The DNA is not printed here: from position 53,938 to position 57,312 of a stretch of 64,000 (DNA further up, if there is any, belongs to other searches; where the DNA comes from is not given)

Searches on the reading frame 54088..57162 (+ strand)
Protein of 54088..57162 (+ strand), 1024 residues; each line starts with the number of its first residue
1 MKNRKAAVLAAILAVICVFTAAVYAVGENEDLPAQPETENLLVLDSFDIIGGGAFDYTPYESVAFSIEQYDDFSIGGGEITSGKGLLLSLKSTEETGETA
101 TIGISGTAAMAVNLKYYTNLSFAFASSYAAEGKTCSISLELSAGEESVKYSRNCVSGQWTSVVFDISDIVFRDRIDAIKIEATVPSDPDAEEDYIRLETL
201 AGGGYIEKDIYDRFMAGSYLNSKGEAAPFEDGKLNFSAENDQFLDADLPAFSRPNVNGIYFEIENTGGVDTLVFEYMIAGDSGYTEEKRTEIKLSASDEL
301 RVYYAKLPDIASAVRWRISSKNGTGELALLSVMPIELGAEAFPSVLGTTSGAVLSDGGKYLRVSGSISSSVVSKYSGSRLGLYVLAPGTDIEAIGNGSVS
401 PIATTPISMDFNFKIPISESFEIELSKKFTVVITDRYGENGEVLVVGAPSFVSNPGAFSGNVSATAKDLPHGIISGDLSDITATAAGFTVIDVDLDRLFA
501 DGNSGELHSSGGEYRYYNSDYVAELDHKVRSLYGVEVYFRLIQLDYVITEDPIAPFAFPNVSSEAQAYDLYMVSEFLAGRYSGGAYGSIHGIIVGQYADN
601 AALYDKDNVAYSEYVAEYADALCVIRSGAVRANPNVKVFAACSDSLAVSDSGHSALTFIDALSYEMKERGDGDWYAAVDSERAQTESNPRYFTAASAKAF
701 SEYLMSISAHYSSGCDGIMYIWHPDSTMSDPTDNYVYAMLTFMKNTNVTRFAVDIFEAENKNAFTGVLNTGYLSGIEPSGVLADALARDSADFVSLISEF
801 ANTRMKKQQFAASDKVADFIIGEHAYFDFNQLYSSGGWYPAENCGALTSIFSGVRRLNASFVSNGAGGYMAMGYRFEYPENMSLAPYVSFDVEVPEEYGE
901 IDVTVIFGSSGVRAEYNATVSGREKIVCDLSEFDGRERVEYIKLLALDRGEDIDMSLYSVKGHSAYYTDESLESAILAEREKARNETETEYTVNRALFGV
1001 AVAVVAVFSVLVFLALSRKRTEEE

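Call 77: search_protein_families(library=pfam, proteins=[window:54088-57162:+], max_evalue=0.00001)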
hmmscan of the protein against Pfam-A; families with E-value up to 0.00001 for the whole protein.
window:54088-57162:+ (1024 aa): 1 family
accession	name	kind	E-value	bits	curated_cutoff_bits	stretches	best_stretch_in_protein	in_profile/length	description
PF18989.5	DUF5722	-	1.4e-13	50.9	30.5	1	478-677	18-234/393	Family of unknown function (DUF5722)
